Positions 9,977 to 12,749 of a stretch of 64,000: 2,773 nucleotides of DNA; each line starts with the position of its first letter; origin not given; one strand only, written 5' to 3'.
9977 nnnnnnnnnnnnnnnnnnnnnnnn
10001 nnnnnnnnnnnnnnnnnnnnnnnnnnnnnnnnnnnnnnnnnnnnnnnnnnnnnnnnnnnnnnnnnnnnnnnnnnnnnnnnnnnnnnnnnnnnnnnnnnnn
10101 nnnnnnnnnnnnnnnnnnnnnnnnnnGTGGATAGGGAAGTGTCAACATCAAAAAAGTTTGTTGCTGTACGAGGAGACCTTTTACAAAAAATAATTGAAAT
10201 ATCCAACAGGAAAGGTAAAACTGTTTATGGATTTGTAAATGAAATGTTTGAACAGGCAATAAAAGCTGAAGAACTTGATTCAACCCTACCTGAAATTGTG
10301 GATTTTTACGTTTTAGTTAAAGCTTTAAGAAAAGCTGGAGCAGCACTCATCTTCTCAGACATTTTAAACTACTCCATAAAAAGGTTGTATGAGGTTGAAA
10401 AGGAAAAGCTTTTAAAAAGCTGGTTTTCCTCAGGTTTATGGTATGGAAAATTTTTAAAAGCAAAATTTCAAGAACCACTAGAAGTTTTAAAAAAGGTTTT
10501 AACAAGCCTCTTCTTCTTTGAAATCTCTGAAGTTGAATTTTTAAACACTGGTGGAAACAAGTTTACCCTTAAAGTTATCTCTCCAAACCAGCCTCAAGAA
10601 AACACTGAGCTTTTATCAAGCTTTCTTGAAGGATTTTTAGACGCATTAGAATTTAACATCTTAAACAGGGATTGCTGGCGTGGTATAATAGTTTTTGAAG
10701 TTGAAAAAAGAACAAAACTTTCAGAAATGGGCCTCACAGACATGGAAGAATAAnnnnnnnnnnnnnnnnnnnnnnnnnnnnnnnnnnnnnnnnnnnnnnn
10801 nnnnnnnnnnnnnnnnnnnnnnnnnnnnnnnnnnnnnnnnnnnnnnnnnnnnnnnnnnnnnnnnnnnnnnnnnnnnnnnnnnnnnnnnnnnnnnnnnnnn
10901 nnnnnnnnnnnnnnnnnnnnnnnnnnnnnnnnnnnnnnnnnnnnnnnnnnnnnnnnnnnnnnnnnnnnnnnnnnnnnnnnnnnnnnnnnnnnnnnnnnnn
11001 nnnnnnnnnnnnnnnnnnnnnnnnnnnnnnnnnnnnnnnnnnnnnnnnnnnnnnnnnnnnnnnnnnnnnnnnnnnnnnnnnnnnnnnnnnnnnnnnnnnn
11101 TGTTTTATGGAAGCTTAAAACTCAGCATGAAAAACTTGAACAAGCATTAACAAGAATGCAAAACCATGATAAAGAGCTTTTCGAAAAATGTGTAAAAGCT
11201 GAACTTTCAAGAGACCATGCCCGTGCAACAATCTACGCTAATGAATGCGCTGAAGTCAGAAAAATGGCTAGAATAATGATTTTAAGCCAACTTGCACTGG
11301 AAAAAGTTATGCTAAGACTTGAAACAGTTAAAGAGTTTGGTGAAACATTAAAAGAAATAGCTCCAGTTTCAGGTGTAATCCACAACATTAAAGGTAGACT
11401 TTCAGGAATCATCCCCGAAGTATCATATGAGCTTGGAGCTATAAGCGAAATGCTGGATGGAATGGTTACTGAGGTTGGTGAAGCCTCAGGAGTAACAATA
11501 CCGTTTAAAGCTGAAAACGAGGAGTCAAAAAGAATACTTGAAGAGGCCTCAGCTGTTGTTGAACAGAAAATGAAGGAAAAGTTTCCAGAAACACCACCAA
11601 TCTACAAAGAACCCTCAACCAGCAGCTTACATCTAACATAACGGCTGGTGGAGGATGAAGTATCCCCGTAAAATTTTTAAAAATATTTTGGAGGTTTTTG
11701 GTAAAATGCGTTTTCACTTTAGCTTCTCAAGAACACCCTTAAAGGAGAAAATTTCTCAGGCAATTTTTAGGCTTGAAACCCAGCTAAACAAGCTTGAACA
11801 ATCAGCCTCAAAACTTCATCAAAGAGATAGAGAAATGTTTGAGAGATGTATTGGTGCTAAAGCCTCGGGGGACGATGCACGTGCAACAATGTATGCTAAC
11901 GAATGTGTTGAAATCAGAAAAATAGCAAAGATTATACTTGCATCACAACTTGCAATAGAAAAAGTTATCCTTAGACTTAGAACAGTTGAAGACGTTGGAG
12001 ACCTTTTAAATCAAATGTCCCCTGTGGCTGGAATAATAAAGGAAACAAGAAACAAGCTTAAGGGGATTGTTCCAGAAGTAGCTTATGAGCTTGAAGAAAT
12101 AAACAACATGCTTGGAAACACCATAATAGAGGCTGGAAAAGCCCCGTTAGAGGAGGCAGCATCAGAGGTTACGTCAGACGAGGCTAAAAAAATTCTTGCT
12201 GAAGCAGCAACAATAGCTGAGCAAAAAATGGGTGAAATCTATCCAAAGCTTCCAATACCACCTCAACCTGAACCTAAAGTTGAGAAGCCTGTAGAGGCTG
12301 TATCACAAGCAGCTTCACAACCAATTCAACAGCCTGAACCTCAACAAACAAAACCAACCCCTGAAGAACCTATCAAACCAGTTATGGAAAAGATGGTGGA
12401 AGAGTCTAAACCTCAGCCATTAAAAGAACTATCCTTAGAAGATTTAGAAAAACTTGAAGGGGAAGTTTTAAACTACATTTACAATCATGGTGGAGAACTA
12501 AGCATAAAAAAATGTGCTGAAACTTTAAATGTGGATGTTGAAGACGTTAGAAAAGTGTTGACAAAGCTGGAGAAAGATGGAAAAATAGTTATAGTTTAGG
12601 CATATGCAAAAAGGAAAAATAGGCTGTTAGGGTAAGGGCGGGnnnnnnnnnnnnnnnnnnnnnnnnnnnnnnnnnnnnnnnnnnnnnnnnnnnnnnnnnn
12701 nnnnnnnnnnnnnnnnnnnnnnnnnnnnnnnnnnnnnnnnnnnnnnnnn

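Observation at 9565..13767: Cdv (ESCRT-III/Vps4) division operon preceded by two tandem paralogous RHH-like genes instead of cdvA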

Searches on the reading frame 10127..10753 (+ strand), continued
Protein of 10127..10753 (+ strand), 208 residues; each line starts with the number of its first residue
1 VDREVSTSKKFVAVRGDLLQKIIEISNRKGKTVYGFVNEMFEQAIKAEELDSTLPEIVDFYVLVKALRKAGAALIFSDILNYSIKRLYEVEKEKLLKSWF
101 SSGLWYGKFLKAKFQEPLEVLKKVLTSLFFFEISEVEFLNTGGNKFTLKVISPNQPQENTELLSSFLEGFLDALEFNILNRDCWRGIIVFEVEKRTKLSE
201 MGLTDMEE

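Call 61: search_protein_families(library=pfam, proteins=[L001:4307-7201:-, L088:9367-11709:+, L092:8845-12312:+, L088:7018-7809:+, L086:6875-7912:+, L089:1613-2563:+, L089:4448-5392:+], max_evalue=0.01)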
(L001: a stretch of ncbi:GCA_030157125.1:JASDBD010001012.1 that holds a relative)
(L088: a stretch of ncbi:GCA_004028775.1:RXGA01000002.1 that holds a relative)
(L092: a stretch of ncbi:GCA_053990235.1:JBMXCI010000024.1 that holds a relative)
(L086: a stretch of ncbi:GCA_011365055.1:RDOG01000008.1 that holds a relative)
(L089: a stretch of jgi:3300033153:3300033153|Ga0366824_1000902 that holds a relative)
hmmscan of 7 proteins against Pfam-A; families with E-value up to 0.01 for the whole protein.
L001:4307-7201:- (964 aa): 4 families
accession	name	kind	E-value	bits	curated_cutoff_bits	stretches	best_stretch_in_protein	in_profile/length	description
PF04513.17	Baculo_PEP_C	-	0.0013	19.2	38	1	833-932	20-114/140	Baculovirus polyhedron envelope protein, PEP, C terminus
PF05531.17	NPV_P10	-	0.0019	19.1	29.8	0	852-905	12-67/75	Nucleopolyhedrovirus P10 protein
PF23991.1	DUF7310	-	0.0034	18.3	40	0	877-901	41-65/83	Coiled-coil region of unknown function (DUF7310)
PF17936.7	Big_6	-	0.0085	16.8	27.6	1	441-505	9-71/83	Bacterial Ig domain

L088:9367-11709:+ (780 aa): 2 families
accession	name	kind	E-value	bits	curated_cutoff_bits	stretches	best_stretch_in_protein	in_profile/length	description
PF07889.17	DUF1664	-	0.0014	19.1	34.6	0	655-701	75-121/124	Protein of unknown function (DUF1664)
PF20009.4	GEVED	-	0.0028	18.9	24.4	0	356-394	22-60/78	GEVED domain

L092:8845-12312:+ (1155 aa): 14 families
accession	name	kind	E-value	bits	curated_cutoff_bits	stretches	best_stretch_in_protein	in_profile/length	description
PF04513.17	Baculo_PEP_C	-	3.5e-09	37.3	38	1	1008-1109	28-122/140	Baculovirus polyhedron envelope protein, PEP, C terminus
PF07889.17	DUF1664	-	2.7e-06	27.8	34.6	0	913-991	34-112/124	Protein of unknown function (DUF1664)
PF07464.16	ApoLp-III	-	0.00013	22.6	36.3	1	899-1023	4-132/146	Apolipophorin-III precursor (apoLp-III)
PF05478.16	Prominin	-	0.00015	20.5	34.3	1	880-1137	170-439/799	Prominin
PF23854.1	DUF7217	-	0.00017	21.8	29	1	853-1039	34-237/238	Domain of unknown function (DUF7217)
PF00038.26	Filament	-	0.00037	20.7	40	1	947-1107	98-254/313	Intermediate filament protein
PF06419.17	COG6_N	-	0.00069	20.2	27.4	0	1054-1119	24-89/114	Conserved oligomeric complex COG6, N-terminal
PF12795.12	MscS_porin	-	0.0025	17.9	34.4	0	1007-1102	41-138/238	Mechanosensitive ion channel porin domain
PF24922.1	ACBP4_C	-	0.0046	17.6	31.2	1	1057-1125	4-72/105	Acyl-CoA-binding domain-containing protein 4-6, C-terminal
PF06009.19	Laminin_II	-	0.0047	17.4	33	0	939-1028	4-100/138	Laminin Domain II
PF10473.14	CENP-F_leu_zip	-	0.0064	17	34.5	1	1042-1120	31-109/140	Leucine-rich repeats of kinetochore protein Cenp-F/LEK1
PF01442.23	Apolipoprotein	-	0.0078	16.4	90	0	960-1055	1-156/190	Apolipoprotein A1/A4/E domain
PF23991.1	DUF7310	-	0.0091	16.9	40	0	1071-1119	24-72/83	Coiled-coil region of unknown function (DUF7310)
PF05335.18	DUF745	-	0.0097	16.1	33.3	0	887-996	66-176/183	Protein of unknown function (DUF745)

L088:7018-7809:+ (263 aa): 0 families

L086:6875-7912:+ (345 aa): 8 families
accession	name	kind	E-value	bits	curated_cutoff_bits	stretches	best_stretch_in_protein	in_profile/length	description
PF02374.21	ArsA_ATPase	-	1.9e-74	251.1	24.3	1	41-338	2-299/305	Anion-transporting ATPase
PF01656.29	CbiA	-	8.5e-10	39.1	25.4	1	43-296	2-97/125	CobQ/CobB/MinD/ParA nucleotide binding domain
PF13614.12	AAA_31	-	5.3e-08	33.4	27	1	41-177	3-133/177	AAA domain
PF10609.15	ParA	-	5e-06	26.6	27.1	1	40-77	4-41/246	NUBPL iron-transfer P-loop NTPase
PF00448.28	SRP54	-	0.00047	20.3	22.7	1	41-77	2-38/196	SRP54-type protein, GTPase domain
PF13481.12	AAA_25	-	0.00087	19.4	27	0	40-68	33-61/195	AAA domain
PF20720.3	nSTAND3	-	0.0022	18.1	27.2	1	35-87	14-59/155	Novel STAND NTPase 3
PF00142.24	Fer4_NifH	-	0.0081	16.1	25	0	43-81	3-41/271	4Fe-4S iron sulfur cluster binding proteins, NifH/frxC family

L089:1613-2563:+ (316 aa): 5 families
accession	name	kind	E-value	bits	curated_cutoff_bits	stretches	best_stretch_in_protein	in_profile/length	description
PF02374.21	ArsA_ATPase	-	5.1e-71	239.8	24.3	1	17-314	3-303/305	Anion-transporting ATPase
PF10609.15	ParA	-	5.4e-06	26.4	27.1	0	212-277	129-194/246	NUBPL iron-transfer P-loop NTPase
PF01656.29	CbiA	-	6.3e-05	23.4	25.4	1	19-259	3-84/125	CobQ/CobB/MinD/ParA nucleotide binding domain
PF20720.3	nSTAND3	-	0.0013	18.9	27.2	1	11-53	13-54/155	Novel STAND NTPase 3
PF13614.12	AAA_31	-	0.0084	16.5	27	0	22-152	9-133/177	AAA domain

L089:4448-5392:+ (314 aa): 0 families

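Call 67: search_solved_structures(query=A2, max_evalue=10)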
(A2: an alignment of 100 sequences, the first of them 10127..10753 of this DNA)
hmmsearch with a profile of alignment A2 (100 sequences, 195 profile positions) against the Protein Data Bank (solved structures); distinct sequences matched with E-value up to 10: 25.
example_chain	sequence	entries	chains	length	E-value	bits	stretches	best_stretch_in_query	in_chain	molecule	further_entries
9kkd_A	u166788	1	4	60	0.0058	19.2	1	11-52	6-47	Ribbon-helix-helix protein, CopG family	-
2k9i_A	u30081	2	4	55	0.015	17.9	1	11-49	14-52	Uncharacterized protein ORF56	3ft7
4hv0_A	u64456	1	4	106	0.023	17.3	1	10-52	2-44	AvtR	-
3vea_B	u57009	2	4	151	0.026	17.1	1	5-54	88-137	Macrodomain Ter protein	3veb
7bqq_A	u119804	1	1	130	0.044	16.4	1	16-50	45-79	Gogy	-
8gad_A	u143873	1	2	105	0.059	15.9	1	12-45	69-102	PD-L1 binder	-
4l3r_A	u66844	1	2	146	0.067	15.8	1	128-175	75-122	Uncharacterized protein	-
2cpg_A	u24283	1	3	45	0.084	15.4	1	6-45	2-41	TRANSCRIPTIONAL REPRESSOR COPG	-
1b01_A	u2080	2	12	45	0.086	15.4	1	6-45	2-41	TRANSCRIPTIONAL REPRESSOR COPG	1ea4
8fbn_A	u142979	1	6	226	0.15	14.6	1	46-170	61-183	KWOCA_73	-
2osd_A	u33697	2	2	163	0.16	14.5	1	54-170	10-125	Hypothetical protein MJ1460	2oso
2mtl_A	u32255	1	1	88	0.22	14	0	112-149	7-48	De novo designed protein FR55 OR109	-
2mdv_A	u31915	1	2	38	0.23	14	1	11-42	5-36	Designed protein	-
7etr_A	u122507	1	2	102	0.36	13.4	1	13-94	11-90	Transcriptional regulator CopG family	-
5cw9_A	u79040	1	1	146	0.36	13.4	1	89-149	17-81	De novo designed ferredoxin-ferredoxin domain insertion protein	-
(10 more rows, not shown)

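Call 77: find_encoding_contigs(protein=P0206, flank=8000, max_places=2)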
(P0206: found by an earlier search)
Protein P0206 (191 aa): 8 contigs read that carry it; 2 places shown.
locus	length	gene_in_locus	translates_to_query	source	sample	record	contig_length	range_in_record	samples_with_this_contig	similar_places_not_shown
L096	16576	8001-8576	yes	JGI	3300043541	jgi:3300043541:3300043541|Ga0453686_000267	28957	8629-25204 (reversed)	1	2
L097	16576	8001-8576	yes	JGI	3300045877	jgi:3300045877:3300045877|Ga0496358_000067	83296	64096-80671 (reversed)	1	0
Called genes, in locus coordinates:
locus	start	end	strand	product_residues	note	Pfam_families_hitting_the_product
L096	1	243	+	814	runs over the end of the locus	PF00133:tRNA-synt_1, PF09334:tRNA-synt_1g, PF13603:tRNA-synt_1_2 (faint), PF08264:Anticodon_1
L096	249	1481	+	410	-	PF03463:eRF1_1, PF18854:baeRF_family10, PF03464:eRF1_2, PF18859:acVLRF1 (weak), PF03465:eRF1_3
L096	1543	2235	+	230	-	PF00696:AA_kinase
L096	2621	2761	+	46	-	PF11520:Cren7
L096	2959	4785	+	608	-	PF01855:POR_N, PF13237:Fer4_10 (faint), PF02775:TPP_enzyme_C, PF00037:Fer4, PF12797:Fer4_2 (weak), PF12837:Fer4_6 (weak)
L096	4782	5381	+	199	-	PF01558:POR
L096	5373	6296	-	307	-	PF00571:CBS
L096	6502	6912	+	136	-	PF01894:YjbQ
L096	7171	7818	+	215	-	PF04199:Cyclase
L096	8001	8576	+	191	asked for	-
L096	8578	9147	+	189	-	-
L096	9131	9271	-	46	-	-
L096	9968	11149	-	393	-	PF07690:MFS_1, PF06779:MFS_4, PF07690:MFS_1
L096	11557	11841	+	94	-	-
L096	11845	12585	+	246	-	PF00154:RecA_N, PF13481:AAA_25 (weak), PF08423:Rad51, PF06745:ATPase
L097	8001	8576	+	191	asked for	-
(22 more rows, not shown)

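Call 83: find_related_loci(query=A5, collection=metagenome_contigs, flank=10000)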
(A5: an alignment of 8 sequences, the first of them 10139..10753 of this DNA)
Query A5 (204 aa) in metagenome_contigs; peptide patterns used: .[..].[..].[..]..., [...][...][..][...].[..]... (x = any residue, [..] = any of these).
194 stretches matched a pattern; 54 encode a relative of the query (tblastn E <= 1e-3); 54 distinct loci.
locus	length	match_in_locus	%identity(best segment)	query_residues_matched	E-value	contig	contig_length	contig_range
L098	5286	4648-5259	91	1-204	8e-121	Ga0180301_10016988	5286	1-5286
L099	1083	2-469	90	49-204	4e-98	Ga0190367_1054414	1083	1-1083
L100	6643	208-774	65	2-191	1e-82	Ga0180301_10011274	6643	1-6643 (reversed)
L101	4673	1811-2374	65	2-191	2e-82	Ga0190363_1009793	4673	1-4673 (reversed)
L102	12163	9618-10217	62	2-202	2e-80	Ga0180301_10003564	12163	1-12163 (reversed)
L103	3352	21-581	57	3-191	2e-72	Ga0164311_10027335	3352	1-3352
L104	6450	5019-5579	57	3-191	3e-72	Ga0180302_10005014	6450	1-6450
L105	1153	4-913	56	3-197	2e-76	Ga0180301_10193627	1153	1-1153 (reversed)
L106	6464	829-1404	54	5-197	4e-70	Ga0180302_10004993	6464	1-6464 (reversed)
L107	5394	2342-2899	55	5-191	7e-68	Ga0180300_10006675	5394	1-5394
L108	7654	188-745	55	5-191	7e-68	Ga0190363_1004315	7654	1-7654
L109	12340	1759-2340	51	4-199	5e-67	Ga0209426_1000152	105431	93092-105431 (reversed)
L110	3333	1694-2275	50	5-199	3e-67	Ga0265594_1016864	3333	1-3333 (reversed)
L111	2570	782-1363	50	5-199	4e-67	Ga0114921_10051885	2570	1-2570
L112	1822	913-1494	46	5-199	4e-62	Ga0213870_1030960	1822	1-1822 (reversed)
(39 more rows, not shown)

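Call 111: search_protein_families(library=pfam, alignment_id=A2, max_evalue=0.01)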
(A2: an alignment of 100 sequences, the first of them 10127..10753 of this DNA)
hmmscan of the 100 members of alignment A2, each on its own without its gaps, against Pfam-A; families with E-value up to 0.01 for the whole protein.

A. member 1, window:10127-10753:+ (208 aa): 0 families

B. families by the number of members that match (of 100 scanned): 10 families
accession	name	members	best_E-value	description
PF07878.17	RHH_5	5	3.5e-05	CopG-like RHH_1 or ribbon-helix-helix domain, RHH_5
PF19891.5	DUF6364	4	0.00051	Family of unknown function (DUF6364)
PF01402.27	RHH_1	3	0.00077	Ribbon-helix-helix protein, copG family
PF07700.20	HNOB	1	0.00017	Haem-NO-binding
PF12651.13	RHH_3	1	0.00022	Ribbon-helix-helix domain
PF24434.1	DUF7557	1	0.00034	Family of unknown function (DUF7557)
PF13480.13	Acetyltransf_6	1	0.00089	Acetyltransferase (GNAT) domain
PF14555.12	UBA_4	1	0.0024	UBA-like domain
PF17362.7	pXO2-34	1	0.0037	Family of unknown function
PF25149.1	DUF7825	1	0.0038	Domain of unknown function (DUF7825)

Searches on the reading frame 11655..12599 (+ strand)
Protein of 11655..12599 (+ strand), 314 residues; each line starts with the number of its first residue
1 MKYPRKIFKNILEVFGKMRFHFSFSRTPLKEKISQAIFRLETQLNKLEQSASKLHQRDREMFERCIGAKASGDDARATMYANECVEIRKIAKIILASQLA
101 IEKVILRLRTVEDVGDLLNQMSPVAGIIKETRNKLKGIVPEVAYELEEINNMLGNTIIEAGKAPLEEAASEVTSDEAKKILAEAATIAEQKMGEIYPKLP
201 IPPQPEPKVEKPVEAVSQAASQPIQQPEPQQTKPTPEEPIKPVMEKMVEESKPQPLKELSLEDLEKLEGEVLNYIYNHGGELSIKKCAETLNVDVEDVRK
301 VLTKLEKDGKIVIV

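Call 3: search_protein_families(library=pfam, proteins=[window:11655-12599:+], max_evalue=1)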
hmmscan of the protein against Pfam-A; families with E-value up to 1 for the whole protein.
window:11655-12599:+ (314 aa): 21 families
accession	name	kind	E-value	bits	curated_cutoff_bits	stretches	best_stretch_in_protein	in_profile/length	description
PF03357.26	Snf7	-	2.9e-06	27.5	27.3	1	31-183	11-148/171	Snf7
PF00392.27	GntR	-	0.00018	21.6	27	1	265-313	7-56/64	Bacterial regulatory proteins, gntR family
PF08784.17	RPA_C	-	0.0045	18.1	22.6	1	246-311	32-99/106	Replication protein A C terminal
PF02082.26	Rrf2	-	0.0064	17.1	30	1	271-311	11-53/132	Iron-dependent Transcriptional regulator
PF01047.28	MarR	-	0.0081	16.5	24.6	1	269-309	6-45/59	MarR family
PF09743.14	E3_UFM1_ligase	-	0.013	15.6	23.2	1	265-309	54-98/272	E3 UFM1-protein ligase 1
PF22083.2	I-HmuI_NUMOD-like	-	0.014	15.4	27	1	283-302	14-33/46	DNA endonuclease I-HmuI-like, NUMOD-like domain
PF05960.17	DUF885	-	0.028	14.5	32.4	1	37-193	28-186/532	Bacterial protein of unknown function (DUF885)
PF19508.4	DUF6042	-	0.032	14.3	26.8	1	265-310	135-185/219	Family of unknown function (DUF6042)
PF12802.13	MarR_2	-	0.05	14.2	27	1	268-309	7-48/61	MarR family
PF08220.18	HTH_DeoR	-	0.05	13.8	21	1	271-311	5-44/57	DeoR-like helix-turn-helix domain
PF25212.1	HVO_A0114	-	0.057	13.6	27.6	1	269-309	25-64/84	HVO_A0114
PF15753.10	BLOC1S3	-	0.06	13.8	27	1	74-113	111-150/172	Biogenesis of lysosome-related organelles complex 1 subunit 3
PF10779.14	XhlA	-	0.061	13.9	34.7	1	33-64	2-33/67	Haemolysin XhlA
PF13412.12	HTH_24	-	0.07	13.2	21.9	1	266-311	3-47/48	Winged helix-turn-helix DNA-binding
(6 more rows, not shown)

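Call 4: search_protein_families(library=ncbifam, proteins=[window:11655-12599:+], max_evalue=1)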
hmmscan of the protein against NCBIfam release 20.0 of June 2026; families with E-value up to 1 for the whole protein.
window:11655-12599:+ (314 aa): 8 families
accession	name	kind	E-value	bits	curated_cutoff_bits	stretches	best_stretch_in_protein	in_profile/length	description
NF041005.1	cell_div_CdvB1_B2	equivalog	1.6e-55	187.9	350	1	21-201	26-205/212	cell division protein CdvB1/B2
NF041008.1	cell_div_CdvB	equivalog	1.5e-46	159.2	370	2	26-210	18-202/260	cell division protein CdvB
NF041009.1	cell_div_CdvB3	equivalog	8.1e-08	32.2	170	1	31-193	4-158/164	cell division protein CdvB3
TIGR01884.1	cas_HTH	subfamily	0.00031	20.2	60.2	1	260-309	136-184/202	CRISPR-associated CARF protein Csa3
NF041396.1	TranRegLrp_Halo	equivalog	0.033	14.1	190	1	265-311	4-49/149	HTH-type transcriptional regulator Lrp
TIGR02937.1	sigma70-ECF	superfamily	0.07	12.8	42.9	1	227-306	96-158/165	sigma-70 family RNA polymerase sigma factor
NF058591.1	archaellum_scaf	equivalog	0.11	12.1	225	1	220-299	45-113/250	archaellum flagellar motor scaffold protein FlaX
NF033930.1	pneumo_PspA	exception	0.44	9.2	850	1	33-239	204-401/659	pneumococcal surface protein A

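Call 110: search_solved_structures(query=window:11655-12599:+, max_evalue=0.01)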
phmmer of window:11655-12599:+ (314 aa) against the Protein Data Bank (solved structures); distinct sequences matched with E-value up to 0.01: 2.
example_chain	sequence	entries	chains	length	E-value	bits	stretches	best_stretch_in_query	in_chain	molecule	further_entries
9s97_A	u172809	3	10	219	3.3e-42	148.3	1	24-200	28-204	Cell division protein B2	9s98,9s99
9s9j_A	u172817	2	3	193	3.1e-32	115.5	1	27-203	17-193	Cell division protein CdvB, Vps2 like protein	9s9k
